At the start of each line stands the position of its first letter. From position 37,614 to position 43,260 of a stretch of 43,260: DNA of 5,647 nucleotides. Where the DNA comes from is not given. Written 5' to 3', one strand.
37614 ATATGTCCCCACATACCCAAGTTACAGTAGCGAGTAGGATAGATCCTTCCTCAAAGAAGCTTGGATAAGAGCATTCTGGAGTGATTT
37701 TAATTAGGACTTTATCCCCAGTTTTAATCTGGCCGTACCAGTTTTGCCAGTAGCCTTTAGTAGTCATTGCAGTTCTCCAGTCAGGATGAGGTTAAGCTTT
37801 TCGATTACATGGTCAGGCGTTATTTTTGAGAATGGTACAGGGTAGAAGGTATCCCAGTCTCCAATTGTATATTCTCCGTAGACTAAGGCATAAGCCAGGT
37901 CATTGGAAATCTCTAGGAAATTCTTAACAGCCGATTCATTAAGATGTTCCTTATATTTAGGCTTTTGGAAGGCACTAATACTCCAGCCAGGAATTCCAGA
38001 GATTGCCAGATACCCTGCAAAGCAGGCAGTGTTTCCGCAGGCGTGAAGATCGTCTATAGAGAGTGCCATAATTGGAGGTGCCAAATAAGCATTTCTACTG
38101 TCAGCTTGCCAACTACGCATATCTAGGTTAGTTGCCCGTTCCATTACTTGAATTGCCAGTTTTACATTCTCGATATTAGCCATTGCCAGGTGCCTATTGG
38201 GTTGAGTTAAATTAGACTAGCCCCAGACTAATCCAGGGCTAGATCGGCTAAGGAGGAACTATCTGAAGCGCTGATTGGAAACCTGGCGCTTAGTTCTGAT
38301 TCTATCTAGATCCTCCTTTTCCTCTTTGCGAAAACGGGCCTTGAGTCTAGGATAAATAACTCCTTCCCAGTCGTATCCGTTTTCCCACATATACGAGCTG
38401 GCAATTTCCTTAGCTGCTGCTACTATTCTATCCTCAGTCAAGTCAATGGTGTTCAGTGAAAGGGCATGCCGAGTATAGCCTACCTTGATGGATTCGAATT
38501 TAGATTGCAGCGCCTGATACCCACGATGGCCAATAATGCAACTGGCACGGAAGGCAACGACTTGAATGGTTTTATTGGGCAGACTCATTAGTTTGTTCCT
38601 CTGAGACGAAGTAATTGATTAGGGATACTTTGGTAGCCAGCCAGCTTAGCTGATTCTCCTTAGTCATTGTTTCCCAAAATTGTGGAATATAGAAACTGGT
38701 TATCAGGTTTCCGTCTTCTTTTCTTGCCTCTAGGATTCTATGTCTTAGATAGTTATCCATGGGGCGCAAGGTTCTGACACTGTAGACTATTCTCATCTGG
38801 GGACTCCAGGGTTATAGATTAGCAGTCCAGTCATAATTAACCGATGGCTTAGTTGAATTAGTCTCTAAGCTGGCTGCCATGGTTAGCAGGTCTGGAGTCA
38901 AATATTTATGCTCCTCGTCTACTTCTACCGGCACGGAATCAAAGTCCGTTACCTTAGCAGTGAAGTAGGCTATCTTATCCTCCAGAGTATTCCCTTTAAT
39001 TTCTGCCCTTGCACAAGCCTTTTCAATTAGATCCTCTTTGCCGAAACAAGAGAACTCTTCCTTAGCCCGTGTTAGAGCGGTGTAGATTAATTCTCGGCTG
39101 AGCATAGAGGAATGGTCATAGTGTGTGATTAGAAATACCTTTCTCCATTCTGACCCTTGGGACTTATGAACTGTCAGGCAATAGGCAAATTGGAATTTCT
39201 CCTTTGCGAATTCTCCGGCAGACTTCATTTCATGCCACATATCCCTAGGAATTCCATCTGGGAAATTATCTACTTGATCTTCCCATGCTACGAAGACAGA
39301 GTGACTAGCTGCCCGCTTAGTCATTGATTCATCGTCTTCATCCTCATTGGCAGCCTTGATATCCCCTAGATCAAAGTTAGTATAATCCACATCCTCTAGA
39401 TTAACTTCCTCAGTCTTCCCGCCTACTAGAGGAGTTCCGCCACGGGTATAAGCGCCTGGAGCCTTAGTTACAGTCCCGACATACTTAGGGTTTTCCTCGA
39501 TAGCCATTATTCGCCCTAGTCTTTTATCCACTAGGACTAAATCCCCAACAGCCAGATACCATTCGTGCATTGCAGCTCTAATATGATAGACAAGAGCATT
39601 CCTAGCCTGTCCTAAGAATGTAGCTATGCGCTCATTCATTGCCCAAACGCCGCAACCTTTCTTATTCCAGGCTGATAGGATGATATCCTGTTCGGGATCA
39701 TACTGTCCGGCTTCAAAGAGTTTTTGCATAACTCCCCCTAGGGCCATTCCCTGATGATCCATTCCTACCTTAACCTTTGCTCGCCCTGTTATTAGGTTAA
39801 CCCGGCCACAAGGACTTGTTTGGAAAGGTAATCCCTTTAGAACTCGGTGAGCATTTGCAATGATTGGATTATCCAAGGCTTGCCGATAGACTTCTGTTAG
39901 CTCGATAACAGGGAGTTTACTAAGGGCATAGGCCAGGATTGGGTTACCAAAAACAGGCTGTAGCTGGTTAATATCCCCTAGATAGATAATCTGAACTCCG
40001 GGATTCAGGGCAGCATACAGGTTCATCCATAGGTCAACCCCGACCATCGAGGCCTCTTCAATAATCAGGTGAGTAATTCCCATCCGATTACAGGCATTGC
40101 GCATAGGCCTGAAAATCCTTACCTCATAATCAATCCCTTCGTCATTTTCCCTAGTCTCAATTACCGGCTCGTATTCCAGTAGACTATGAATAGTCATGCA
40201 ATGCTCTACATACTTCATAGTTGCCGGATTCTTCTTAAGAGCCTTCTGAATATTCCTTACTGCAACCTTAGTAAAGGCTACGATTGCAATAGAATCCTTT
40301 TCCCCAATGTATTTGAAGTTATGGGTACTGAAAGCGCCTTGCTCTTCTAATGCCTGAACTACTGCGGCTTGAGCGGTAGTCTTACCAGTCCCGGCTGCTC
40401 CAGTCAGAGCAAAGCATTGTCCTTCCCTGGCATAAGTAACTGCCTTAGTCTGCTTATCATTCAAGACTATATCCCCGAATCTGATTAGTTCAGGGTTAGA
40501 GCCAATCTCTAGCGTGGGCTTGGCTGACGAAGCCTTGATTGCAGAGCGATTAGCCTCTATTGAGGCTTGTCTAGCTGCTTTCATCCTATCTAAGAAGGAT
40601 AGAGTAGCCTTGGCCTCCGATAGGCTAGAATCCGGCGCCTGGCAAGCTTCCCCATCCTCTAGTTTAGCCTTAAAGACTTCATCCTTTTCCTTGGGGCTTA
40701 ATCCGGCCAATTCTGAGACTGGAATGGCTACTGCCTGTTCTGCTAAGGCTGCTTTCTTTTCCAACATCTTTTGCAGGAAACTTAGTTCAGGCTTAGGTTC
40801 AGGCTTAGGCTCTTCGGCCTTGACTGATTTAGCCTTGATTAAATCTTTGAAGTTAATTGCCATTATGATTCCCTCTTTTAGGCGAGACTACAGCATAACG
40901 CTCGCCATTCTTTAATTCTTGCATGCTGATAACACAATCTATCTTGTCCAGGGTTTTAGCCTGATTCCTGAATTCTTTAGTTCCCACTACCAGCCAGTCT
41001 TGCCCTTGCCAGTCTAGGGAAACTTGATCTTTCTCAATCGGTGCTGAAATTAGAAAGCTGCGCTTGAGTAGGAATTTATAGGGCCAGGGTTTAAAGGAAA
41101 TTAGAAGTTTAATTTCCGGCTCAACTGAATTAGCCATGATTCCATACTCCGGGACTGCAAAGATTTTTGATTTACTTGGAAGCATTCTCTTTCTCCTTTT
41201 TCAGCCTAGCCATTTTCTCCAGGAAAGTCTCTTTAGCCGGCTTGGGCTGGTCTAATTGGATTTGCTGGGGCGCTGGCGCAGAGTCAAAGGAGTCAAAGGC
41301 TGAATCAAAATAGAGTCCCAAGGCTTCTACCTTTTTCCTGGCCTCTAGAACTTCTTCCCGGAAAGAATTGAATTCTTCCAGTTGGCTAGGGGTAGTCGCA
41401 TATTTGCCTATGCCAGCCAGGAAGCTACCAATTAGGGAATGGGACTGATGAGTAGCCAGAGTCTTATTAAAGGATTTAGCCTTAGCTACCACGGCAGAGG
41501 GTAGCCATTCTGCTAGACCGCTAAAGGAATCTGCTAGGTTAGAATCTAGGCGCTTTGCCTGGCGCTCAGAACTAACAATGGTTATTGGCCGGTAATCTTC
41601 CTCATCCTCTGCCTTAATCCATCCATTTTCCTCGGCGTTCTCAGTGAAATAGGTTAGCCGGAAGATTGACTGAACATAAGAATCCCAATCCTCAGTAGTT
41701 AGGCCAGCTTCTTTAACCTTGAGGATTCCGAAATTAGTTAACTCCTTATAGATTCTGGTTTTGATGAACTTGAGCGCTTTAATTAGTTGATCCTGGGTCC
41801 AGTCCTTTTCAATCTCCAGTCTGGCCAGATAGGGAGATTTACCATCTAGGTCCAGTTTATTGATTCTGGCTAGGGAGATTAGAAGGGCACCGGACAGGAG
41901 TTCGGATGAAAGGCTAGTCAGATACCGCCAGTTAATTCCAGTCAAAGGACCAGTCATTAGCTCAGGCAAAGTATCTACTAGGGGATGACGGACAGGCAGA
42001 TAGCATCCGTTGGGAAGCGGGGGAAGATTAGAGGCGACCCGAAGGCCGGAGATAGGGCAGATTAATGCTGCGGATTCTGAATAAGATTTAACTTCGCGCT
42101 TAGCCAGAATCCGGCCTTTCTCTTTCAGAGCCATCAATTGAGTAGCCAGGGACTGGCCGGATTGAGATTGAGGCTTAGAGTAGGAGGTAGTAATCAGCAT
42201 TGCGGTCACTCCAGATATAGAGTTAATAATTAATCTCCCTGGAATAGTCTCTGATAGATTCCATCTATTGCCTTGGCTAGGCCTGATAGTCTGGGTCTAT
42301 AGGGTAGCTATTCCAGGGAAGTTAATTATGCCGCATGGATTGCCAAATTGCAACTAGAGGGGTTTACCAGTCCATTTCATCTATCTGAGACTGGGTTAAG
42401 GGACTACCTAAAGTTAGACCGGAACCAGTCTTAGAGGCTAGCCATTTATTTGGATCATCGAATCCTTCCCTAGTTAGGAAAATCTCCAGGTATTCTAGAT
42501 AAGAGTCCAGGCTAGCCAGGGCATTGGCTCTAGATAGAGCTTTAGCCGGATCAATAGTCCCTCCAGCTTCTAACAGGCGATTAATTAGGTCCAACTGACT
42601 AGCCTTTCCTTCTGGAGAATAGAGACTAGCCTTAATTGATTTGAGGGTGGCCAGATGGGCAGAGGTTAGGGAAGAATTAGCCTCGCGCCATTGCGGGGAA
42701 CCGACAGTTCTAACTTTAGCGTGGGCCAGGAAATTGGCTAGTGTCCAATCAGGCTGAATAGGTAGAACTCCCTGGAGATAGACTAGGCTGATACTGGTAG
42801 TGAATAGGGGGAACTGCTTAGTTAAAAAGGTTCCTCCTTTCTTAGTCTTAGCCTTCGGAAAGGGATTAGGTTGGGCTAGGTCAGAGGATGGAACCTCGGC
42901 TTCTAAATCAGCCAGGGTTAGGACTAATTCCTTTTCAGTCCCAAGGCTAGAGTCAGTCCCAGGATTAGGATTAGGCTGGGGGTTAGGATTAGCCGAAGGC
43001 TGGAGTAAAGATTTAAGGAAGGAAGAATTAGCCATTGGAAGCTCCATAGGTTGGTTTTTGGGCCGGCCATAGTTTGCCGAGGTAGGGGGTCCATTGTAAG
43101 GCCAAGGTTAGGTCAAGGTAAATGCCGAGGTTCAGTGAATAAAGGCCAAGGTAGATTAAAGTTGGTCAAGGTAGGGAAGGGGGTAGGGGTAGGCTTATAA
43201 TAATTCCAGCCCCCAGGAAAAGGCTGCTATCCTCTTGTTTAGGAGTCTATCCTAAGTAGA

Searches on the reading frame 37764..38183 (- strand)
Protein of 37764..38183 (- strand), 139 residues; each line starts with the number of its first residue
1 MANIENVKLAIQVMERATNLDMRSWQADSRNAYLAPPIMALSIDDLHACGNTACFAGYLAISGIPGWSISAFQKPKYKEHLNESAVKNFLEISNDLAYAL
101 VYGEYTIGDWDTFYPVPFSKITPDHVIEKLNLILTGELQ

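Call 113: search_protein_families(library=phrogs, proteins=[window:37764-38183:-], max_evalue=0.001)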
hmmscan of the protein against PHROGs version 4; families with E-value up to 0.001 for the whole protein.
window:37764-38183:- (139 aa): 1 family
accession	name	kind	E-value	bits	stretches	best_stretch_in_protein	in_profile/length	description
phrog_889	-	unknown function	1.3e-25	90.9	1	1-117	11-141/162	-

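Call 114: search_protein_families(library=pfam, proteins=[window:37764-38183:-], max_evalue=0.01)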
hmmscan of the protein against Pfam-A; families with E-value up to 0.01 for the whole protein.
window:37764-38183:- (139 aa): 0 families

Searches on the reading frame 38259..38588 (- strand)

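Call 113: search_protein_families(library=phrogs, proteins=[window:38259-38588:-], max_evalue=0.001)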
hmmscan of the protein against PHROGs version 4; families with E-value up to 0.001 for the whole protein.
window:38259-38588:- (109 aa): 1 family
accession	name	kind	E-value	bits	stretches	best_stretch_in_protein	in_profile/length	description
phrog_15042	-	unknown function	5.2e-68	227.2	1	1-109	1-109/109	-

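Call 114: search_protein_families(library=pfam, proteins=[window:38259-38588:-], max_evalue=0.01)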
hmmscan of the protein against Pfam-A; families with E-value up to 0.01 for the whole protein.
window:38259-38588:- (109 aa): 0 families

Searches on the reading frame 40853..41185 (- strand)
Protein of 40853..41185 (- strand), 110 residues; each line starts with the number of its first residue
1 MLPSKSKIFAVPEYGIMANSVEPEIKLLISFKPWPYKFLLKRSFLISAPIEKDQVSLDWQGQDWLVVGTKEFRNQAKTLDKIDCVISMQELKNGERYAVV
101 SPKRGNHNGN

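Call 35: search_protein_families(library=pfam, proteins=[window:40853-41185:-], max_evalue=0.01)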
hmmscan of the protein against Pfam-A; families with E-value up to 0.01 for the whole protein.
window:40853-41185:- (110 aa): 0 families

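Call 36: search_protein_families(library=phrogs, proteins=[window:40853-41185:-], max_evalue=0.001)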
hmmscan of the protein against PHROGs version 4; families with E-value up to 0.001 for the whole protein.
window:40853-41185:- (110 aa): 1 family
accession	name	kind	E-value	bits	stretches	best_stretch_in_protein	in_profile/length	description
phrog_16393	-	unknown function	2.8e-76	253.4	1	1-110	1-110/110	-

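Call 123: search_protein_families(library=padloc, proteins=[window:40853-41185:-], max_evalue=0.01)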
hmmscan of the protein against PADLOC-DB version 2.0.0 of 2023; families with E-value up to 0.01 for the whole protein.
window:40853-41185:- (110 aa): 0 families

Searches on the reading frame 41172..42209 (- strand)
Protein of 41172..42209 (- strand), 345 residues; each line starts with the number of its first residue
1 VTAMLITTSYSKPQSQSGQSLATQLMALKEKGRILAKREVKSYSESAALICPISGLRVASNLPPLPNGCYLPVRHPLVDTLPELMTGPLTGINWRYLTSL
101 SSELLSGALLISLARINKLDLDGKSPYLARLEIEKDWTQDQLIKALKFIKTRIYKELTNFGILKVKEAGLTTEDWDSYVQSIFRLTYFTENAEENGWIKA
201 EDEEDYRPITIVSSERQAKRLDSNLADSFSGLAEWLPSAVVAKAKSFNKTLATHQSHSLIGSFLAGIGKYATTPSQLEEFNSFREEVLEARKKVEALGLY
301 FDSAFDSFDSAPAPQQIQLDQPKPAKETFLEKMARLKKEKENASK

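Call 35: search_protein_families(library=pfam, proteins=[window:41172-42209:-], max_evalue=0.01)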
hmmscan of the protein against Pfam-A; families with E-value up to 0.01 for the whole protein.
window:41172-42209:- (345 aa): 0 families

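Call 36: search_protein_families(library=phrogs, proteins=[window:41172-42209:-], max_evalue=0.001)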
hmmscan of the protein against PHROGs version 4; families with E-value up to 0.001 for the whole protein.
window:41172-42209:- (345 aa): 1 family
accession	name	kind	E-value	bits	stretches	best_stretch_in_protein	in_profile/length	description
phrog_15420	-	unknown function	2.2e-241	800.4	1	4-345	1-342/342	-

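Call 123: search_protein_families(library=padloc, proteins=[window:41172-42209:-], max_evalue=0.01)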
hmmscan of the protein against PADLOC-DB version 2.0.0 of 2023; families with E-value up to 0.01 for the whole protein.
window:41172-42209:- (345 aa): 0 families

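Call 127: predict_structure(protein=window:41172-42209:-)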
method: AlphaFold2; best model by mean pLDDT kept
length: 345 residues; sequences in the alignment: 1
mean_pLDDT: 36.9   pTM: 0.26
mean pLDDT of the five models: 36.9, 34.8, 34.5, 34.2, 32.4
residues with pLDDT >= 90: 0; 70-90: 10; 50-70: 26; < 50: 309
segments of 3 or more residues with pLDDT < 50: 1-273, 293-325
pLDDT, mean of each block of 10 residues (from residue 1): 25 34 43 35 28 26 30 28 31 30 35 31 27 34 41 40 34 37 30 32 31 28 29 32 35 35 42 51 57 44 42 42 50 74 59
secondary structure, 60 per line:
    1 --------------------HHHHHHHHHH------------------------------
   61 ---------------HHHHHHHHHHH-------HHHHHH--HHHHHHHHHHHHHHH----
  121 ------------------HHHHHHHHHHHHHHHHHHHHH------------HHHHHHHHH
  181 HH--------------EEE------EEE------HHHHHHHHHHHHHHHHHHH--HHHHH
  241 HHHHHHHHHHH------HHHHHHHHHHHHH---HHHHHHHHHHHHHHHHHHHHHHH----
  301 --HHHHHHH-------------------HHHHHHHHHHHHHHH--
elements in order: H21-30 H76-86 H94-99 H102-116 H139-159 H172-182 E197-199 E206-208 H215-233 H236-251 H258-270 H274-296 H303-309 H329-343

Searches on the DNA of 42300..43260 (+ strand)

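Call 5: search_dna_similar(query=window:42300-43260:+, collection=phages, mode=distant, max_rows=30)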
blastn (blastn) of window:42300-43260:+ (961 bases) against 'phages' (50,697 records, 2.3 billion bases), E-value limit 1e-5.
Records with a match: 15; places in all: 16; records where one place covers at least 80% of the query: 15.
Best place of each record, by identity: 95-99% 2; 90-95% 9; 80-90% 4.
By first word of the organism name: Pseudomonas 15.
By host as written in the record: Pseudomonas aeruginosa 11; - 2; Psuedomonas aeruginosa 1; Pseudomonas sp. 1.
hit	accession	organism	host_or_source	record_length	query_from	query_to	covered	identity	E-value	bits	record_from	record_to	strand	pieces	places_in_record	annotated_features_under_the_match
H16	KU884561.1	Pseudomonas phage PaMx33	Pseudomonas aeruginosa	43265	1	961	100%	95.0%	0e+0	1516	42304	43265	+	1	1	hypothetical protein | ribosome_binding_site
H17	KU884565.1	Pseudomonas phage PaMx46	Pseudomonas aeruginosa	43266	1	960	100%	95.0%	0e+0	1514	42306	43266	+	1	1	hypothetical protein | ribosome_binding_site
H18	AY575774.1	Pseudomonas phage PaP2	-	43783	1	961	100%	94.7%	0e+0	1511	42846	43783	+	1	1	orf57: p57 | orf58: p58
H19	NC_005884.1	Pseudomonas phage PaP2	Pseudomonas aeruginosa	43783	1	961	100%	94.7%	0e+0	1511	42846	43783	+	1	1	hypothetical protein (x2)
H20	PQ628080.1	Pseudomonas phage Neko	Pseudomonas aeruginosa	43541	1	961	100%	94.6%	0e+0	1498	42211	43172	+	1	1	hypothetical protein (x2)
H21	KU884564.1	Pseudomonas phage PaMx43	Pseudomonas aeruginosa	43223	1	961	100%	94.0%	0e+0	1480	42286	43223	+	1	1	hypothetical protein | ribosome_binding_site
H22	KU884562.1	Pseudomonas phage PaMx35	Pseudomonas aeruginosa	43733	1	961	100%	93.9%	0e+0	1475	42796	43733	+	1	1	hypothetical protein | ribosome_binding_site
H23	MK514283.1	Pseudomonas phage vB_PaeP_TF17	Psuedomonas aeruginosa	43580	1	959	100%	93.1%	0e+0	1445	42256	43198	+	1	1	hypothetical protein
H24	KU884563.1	Pseudomonas phage PaMx41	Pseudomonas aeruginosa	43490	1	953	99%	93.0%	0e+0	1419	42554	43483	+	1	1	hypothetical protein | ribosome_binding_site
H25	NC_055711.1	Pseudomonas phage PaMx41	Pseudomonas aeruginosa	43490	1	953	99%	93.0%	0e+0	1419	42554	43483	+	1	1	hypothetical protein | ribosome_binding_site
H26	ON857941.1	Pseudomonas phage vB_PaeP_FBPa48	Pseudomonas sp.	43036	1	961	100%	89.8%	0e+0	1334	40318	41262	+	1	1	hypothetical protein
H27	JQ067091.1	Pseudomonas phage PaMx32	Pseudomonas aeruginosa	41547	1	953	99%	89.4%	0e+0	1268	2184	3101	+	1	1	record has no annotation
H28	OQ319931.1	Pseudomonas phage 20Aug470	Pseudomonas aeruginosa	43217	65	959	93%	94.2%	0e+0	1379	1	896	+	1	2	hypothetical protein (x2)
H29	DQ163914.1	Pseudomonas phage 119X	-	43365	1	953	99%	88.4%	0e+0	1232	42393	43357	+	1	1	record has no annotation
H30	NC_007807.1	Pseudomonas phage 119X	Pseudomonas aeruginosa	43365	1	953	99%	88.4%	0e+0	1232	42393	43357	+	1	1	119X_gp57: hypothetical protein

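Call 69: search_rna_families(sources=[L003, L004, L021], threshold=evalue, max_evalue=1)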
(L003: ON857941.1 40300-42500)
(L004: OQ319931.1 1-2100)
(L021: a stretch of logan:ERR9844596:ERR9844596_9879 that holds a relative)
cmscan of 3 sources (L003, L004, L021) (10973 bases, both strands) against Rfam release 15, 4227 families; matches with E-value up to 1: 4.
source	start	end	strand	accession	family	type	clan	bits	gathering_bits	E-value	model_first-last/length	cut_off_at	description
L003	1272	1328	-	RF02362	Yfr10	Gene; sRNA;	-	28.2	43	0.8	1-78/78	no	Cyanobacterial functional RNA 10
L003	2033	2116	-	RF00244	mir-26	Gene; miRNA;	-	25.8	57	0.016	1-81/81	no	mir-26 microRNA precursor family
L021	1620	1703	+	RF00244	mir-26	Gene; miRNA;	-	24.4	57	0.043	1-81/81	no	mir-26 microRNA precursor family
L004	1955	2038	-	RF00244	mir-26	Gene; miRNA;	-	21.4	57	0.38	1-81/81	no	mir-26 microRNA precursor family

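Call 82: search_dna_similar(query=L018:1600-2200:-, collection=plasmids, mode=distant, max_evalue=0.01, max_rows=10)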
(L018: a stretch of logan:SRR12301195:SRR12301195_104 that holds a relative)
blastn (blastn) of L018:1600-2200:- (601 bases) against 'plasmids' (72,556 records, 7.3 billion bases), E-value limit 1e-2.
No match.
